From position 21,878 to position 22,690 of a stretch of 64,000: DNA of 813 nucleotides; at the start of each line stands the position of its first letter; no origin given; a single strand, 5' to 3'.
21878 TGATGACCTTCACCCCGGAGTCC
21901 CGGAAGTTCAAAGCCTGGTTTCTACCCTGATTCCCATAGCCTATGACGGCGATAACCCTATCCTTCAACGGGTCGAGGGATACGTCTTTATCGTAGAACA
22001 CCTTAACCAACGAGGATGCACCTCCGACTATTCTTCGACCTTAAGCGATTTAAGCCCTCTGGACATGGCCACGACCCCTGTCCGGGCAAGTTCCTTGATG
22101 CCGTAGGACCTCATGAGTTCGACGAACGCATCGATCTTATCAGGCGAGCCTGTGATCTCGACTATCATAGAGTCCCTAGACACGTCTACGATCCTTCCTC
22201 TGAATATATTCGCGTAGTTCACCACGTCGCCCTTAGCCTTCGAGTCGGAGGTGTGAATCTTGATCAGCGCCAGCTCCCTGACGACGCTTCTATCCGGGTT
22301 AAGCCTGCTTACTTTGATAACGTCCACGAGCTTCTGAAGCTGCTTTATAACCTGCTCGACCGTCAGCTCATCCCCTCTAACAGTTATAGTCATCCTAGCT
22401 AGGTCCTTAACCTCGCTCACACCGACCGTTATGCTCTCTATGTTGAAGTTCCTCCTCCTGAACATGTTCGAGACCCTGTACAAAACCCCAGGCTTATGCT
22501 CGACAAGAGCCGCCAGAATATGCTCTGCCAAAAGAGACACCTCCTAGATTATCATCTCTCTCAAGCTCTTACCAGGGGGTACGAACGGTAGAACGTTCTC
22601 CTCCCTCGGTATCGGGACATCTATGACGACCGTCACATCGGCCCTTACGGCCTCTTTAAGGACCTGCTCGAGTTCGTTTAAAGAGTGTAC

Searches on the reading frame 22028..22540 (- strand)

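Call 30: search_protein_families(library=pfam, proteins=[window:22028-22540:-], max_evalue=0.001)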
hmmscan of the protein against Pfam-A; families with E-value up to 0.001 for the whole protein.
window:22028-22540:- (170 aa): 6 families
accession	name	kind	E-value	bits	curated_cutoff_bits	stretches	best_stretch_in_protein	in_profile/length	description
PF10369.15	ALS_ss_C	-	2.3e-32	111.3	23.2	1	88-162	1-74/74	Small subunit of acetolactate synthase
PF22629.2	ACT_AHAS_ss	-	3.8e-23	81.9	27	1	9-76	1-67/67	AHAS small subunit-like ACT domain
PF13710.12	ACT_5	-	3.3e-17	62.5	27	1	16-77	2-62/62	ACT domain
PF01842.31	ACT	-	6.5e-14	51.8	27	1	8-72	2-65/66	ACT domain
PF13291.12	ACT_4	-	1.8e-05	25.8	27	1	12-79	12-80/80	ACT domain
PF09383.16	NIL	-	6.3e-05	23.2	24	0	110-149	28-70/73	NIL domain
